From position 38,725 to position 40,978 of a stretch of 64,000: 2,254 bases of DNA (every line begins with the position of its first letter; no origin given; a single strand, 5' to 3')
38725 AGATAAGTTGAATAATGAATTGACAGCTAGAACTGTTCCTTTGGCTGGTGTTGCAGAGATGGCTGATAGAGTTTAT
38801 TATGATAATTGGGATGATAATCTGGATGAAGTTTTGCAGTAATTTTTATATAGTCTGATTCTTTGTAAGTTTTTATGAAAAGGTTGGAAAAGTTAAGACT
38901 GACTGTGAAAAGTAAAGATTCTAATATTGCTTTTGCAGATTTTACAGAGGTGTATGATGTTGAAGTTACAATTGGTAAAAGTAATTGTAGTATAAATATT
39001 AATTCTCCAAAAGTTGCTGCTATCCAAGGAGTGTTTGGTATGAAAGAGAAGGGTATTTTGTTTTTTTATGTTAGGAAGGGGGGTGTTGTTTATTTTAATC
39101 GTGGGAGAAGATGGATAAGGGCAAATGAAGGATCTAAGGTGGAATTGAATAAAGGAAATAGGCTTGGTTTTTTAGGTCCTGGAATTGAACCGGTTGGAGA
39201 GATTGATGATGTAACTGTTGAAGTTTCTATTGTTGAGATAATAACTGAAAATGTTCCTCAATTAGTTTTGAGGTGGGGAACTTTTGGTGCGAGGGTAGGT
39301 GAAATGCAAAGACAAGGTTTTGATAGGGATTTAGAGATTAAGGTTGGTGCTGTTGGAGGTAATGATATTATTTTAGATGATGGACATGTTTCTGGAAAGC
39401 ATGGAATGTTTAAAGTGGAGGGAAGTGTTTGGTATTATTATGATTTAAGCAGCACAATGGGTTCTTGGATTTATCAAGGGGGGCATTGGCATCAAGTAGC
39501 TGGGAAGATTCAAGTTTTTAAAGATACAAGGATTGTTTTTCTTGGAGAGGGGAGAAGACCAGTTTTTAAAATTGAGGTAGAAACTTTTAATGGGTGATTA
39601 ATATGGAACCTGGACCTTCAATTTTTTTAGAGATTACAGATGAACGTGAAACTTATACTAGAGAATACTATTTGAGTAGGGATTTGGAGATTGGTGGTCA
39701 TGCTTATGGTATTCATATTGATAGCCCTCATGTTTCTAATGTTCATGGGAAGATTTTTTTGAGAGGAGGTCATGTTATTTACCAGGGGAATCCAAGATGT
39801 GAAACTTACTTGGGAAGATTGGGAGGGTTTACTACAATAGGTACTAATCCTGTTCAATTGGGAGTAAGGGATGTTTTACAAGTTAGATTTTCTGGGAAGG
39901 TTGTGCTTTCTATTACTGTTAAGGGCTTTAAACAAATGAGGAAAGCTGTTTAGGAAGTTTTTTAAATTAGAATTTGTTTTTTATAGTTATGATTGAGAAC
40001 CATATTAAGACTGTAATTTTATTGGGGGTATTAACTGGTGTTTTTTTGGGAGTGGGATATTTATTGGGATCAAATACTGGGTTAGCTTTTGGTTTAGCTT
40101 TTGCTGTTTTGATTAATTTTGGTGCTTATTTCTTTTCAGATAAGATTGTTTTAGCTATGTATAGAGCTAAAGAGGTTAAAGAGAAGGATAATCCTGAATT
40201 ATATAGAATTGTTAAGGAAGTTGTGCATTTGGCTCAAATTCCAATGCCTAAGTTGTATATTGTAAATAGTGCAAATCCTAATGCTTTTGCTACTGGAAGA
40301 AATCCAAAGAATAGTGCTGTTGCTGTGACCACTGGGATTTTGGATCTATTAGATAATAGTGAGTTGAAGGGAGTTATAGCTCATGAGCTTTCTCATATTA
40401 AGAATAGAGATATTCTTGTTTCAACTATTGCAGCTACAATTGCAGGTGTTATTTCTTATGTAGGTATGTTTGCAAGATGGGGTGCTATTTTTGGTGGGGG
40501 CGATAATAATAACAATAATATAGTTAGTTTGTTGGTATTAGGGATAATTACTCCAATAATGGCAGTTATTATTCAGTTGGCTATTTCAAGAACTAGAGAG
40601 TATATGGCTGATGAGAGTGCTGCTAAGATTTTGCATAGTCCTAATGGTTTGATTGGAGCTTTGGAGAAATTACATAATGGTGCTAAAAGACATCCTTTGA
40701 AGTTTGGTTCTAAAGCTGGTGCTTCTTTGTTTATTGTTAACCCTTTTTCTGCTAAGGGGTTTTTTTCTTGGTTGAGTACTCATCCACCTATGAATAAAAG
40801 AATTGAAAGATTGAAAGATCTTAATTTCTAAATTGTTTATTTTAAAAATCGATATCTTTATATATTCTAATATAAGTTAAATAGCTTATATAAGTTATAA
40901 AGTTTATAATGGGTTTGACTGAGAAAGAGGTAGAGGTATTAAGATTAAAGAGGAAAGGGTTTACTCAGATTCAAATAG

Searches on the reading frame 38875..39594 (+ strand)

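Call 29: search_protein_families(library=pfam, proteins=[window:38875-39594:+], max_evalue=0.001)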
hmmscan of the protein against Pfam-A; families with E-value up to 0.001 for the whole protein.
window:38875-39594:+ (240 aa): 2 families
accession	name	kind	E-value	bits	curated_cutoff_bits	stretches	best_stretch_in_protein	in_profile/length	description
PF00498.31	FHA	-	8.9e-08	32.9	20.7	1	157-199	3-46/67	FHA domain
PF16697.10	Yop-YscD_cpl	-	0.00055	20.6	33.2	0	154-201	18-65/94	Inner membrane component of T3SS, cytoplasmic domain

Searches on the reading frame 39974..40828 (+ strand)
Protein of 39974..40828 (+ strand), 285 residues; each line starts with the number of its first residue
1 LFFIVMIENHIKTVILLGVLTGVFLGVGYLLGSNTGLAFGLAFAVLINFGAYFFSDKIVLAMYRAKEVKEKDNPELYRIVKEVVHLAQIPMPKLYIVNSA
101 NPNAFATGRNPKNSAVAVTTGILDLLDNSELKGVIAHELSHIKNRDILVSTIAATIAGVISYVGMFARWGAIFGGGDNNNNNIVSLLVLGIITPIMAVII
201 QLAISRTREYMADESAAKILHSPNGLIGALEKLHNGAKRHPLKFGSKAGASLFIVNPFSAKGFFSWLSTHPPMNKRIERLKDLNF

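Call 29: search_protein_families(library=pfam, proteins=[window:39974-40828:+], max_evalue=0.001)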
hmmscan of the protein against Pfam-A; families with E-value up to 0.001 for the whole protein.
window:39974-40828:+ (285 aa): 2 families
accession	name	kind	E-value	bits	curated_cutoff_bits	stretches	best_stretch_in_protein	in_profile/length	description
PF01435.24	Peptidase_M48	-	1.8e-40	139.2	20.3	1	71-282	2-184/186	Peptidase family M48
PF05569.17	Peptidase_M56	-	0.0002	21.1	31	1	112-156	174-218/296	BlaR1 peptidase M56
